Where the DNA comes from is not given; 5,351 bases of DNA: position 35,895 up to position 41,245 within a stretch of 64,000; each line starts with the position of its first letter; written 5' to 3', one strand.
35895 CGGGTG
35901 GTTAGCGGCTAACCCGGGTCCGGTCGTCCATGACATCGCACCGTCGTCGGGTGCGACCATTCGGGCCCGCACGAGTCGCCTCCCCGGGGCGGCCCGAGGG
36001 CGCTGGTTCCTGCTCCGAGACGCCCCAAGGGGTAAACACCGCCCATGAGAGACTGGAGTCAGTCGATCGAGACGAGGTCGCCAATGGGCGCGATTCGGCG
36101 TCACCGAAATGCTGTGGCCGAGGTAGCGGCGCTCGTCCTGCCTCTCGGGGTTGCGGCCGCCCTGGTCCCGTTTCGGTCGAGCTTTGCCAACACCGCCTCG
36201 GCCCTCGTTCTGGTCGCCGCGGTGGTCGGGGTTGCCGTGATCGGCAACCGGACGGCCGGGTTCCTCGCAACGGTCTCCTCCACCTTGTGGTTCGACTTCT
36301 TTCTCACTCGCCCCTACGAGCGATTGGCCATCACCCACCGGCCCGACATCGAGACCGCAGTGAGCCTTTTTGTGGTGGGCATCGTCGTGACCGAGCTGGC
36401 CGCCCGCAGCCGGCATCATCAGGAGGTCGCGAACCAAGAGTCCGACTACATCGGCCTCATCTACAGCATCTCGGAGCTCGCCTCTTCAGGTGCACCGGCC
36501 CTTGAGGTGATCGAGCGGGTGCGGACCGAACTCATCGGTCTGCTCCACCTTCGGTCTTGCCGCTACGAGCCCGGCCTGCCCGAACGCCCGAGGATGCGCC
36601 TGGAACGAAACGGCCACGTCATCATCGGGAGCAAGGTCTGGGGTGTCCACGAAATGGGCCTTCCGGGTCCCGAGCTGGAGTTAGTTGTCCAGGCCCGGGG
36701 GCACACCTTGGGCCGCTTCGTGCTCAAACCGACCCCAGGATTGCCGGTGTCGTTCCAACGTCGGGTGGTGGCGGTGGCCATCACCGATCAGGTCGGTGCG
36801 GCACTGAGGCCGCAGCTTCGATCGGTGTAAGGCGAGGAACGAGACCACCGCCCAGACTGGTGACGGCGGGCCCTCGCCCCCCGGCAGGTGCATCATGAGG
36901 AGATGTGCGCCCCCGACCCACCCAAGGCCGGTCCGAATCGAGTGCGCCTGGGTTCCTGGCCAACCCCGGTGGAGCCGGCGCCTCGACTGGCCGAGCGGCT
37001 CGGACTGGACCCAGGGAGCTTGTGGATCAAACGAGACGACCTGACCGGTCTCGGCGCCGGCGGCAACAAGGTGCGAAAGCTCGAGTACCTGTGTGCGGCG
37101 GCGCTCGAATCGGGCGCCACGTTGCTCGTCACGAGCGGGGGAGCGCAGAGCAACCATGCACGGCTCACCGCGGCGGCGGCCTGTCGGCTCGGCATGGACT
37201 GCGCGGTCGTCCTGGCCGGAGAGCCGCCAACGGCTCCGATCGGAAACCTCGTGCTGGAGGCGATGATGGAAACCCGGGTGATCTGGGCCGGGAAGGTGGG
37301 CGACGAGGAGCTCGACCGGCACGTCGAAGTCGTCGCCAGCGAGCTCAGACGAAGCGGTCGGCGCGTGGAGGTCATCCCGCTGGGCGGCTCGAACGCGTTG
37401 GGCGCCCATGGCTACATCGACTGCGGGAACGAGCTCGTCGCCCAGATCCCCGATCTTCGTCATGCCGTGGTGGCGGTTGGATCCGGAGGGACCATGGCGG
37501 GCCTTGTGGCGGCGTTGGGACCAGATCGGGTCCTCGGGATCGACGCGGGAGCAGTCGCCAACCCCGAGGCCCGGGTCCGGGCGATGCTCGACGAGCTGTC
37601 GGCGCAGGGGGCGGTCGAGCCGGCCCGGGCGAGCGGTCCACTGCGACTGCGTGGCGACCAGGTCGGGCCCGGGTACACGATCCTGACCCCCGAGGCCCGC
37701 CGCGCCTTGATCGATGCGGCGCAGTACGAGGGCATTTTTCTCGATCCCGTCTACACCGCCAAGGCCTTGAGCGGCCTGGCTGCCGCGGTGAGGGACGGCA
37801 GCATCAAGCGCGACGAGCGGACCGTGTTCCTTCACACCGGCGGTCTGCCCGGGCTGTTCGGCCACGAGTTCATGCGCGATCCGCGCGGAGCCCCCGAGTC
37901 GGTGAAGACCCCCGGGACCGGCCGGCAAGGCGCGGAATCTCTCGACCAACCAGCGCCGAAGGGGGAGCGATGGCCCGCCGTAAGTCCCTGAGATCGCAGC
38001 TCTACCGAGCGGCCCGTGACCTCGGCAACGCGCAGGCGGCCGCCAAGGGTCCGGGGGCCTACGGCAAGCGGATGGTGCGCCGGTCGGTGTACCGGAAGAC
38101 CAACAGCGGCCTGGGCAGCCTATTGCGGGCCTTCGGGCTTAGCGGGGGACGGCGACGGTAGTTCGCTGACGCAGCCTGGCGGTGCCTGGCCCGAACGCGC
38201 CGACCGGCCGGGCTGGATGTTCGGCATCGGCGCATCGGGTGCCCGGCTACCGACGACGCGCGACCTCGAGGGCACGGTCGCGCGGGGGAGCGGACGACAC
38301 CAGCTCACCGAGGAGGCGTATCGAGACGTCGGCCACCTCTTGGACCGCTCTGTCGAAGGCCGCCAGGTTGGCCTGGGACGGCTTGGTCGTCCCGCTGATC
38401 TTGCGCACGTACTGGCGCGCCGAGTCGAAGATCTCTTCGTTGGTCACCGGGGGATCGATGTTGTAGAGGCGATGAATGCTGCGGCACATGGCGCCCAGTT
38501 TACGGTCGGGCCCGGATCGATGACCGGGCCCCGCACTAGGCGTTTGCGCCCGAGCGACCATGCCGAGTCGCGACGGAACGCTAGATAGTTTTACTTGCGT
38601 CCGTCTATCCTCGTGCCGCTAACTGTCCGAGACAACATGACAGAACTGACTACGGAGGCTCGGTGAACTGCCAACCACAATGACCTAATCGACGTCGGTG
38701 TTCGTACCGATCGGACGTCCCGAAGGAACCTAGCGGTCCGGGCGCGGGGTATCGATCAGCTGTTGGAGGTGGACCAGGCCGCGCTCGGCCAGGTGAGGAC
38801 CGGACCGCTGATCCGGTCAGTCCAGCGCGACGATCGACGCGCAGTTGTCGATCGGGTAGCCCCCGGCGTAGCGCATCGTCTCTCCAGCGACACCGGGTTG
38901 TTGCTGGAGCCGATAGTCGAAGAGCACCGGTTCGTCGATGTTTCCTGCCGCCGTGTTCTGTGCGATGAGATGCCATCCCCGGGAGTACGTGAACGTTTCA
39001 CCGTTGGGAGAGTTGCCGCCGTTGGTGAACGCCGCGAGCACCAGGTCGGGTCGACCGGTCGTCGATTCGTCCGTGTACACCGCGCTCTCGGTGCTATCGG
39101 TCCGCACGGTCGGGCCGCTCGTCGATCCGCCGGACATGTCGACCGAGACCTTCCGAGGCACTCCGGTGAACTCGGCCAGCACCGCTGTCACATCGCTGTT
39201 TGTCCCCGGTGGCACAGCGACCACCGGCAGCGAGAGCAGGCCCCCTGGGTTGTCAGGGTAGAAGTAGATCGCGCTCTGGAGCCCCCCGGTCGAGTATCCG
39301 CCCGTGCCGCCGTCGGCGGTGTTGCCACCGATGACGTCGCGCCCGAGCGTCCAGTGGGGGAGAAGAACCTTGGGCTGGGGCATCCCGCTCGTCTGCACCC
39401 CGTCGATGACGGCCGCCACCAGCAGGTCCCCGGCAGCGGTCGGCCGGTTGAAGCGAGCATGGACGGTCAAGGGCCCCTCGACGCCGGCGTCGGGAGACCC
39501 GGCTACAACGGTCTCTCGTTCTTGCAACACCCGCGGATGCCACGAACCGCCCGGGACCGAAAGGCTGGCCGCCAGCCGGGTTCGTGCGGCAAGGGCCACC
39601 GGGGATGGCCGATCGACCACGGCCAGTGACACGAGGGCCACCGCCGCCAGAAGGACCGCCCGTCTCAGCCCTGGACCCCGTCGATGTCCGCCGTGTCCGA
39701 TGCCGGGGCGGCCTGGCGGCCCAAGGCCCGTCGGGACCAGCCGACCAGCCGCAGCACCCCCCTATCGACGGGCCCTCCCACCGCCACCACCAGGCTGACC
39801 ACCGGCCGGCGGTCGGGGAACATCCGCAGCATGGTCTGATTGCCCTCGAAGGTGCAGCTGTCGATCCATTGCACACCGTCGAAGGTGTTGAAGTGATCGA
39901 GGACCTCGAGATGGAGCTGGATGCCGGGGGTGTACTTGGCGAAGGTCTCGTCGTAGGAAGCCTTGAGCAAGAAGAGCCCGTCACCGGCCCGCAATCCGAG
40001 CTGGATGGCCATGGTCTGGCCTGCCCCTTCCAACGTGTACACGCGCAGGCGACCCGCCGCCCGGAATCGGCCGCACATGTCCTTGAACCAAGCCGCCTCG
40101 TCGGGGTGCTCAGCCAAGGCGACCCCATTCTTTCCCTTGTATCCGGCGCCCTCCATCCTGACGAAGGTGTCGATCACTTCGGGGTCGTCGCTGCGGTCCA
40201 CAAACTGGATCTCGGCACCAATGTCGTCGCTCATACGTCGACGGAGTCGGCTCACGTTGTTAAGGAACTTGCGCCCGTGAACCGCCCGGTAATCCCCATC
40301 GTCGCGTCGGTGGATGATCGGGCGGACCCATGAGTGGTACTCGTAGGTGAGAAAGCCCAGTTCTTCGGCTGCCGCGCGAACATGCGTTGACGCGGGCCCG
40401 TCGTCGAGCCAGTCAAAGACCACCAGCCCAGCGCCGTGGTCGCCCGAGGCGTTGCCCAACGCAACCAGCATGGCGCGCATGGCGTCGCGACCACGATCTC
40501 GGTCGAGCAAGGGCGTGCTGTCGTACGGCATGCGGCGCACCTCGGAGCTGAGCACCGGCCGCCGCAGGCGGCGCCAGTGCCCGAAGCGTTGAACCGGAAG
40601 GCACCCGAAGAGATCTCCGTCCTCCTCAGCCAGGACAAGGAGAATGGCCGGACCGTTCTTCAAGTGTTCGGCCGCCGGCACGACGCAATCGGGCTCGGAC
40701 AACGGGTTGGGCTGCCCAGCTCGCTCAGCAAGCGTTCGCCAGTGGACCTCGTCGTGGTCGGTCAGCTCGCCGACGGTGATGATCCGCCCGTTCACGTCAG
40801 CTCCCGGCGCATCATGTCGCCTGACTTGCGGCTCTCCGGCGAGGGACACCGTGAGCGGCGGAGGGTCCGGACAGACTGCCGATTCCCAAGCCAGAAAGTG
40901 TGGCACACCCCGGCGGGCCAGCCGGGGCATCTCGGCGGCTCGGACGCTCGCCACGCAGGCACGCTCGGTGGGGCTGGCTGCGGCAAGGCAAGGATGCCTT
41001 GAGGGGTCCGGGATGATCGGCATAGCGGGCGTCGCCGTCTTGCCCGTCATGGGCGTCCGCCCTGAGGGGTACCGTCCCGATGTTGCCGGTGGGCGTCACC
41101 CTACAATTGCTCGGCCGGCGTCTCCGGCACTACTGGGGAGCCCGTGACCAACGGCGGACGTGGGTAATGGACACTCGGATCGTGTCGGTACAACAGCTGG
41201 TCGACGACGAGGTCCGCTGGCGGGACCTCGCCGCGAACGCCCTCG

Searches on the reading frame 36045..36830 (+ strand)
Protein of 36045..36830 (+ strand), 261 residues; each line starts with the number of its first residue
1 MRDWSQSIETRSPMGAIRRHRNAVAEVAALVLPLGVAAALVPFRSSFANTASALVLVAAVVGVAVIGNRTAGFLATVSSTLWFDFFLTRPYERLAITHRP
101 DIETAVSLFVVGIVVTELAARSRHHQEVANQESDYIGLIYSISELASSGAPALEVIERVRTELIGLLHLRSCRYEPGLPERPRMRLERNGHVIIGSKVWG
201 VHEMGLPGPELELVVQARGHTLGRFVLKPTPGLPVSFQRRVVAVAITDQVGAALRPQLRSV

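Call 60: search_protein_families(library=pfam, proteins=[window:36045-36830:+], max_evalue=0.001)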
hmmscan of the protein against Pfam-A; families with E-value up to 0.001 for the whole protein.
window:36045-36830:+ (261 aa): 1 family
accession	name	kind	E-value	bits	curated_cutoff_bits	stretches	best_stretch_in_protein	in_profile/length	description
PF13493.11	DUF4118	-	2.5e-19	69.5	28.4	1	28-131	3-106/107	Domain of unknown function (DUF4118)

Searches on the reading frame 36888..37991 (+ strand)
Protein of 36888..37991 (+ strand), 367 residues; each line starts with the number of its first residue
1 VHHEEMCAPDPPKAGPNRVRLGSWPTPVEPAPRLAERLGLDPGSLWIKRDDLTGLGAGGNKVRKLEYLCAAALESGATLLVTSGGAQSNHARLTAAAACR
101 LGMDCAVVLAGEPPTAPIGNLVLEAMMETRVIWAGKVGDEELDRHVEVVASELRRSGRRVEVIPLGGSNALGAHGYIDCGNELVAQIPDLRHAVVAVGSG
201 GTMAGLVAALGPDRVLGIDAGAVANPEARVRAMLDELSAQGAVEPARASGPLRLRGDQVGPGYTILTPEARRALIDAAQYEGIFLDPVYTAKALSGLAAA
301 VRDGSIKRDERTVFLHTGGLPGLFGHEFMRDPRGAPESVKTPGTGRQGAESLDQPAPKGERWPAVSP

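Call 60: search_protein_families(library=pfam, proteins=[window:36888-37991:+], max_evalue=0.001)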
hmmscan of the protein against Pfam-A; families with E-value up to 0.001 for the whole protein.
window:36888-37991:+ (367 aa): 1 family
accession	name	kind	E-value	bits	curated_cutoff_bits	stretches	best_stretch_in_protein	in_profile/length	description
PF00291.31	PALP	-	6.1e-44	151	35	1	20-318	2-295/295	Pyridoxal-phosphate dependent enzyme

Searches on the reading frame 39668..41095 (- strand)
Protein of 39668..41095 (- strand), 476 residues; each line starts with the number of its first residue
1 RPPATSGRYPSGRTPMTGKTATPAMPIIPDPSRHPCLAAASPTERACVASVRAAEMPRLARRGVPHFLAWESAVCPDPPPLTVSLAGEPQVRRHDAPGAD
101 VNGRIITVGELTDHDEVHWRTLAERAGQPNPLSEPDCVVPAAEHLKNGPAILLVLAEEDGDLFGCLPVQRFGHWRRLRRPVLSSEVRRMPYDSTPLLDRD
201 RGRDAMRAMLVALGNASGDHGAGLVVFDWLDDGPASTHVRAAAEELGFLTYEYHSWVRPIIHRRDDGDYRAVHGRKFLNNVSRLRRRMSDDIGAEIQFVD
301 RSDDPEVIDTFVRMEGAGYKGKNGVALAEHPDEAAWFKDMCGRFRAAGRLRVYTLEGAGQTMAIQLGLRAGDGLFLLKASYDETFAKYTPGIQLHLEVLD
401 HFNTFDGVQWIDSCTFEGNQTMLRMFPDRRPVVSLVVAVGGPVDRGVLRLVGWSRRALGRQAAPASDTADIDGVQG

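Call 8: search_protein_families(library=pfam, proteins=[window:39668-41095:-], max_evalue=0.01)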
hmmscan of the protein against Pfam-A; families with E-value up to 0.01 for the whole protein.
window:39668-41095:- (476 aa): 1 family
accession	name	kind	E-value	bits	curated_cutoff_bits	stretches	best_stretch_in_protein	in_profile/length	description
PF13480.13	Acetyltransf_6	-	3.2e-21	76.4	22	1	275-414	1-135/143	Acetyltransferase (GNAT) domain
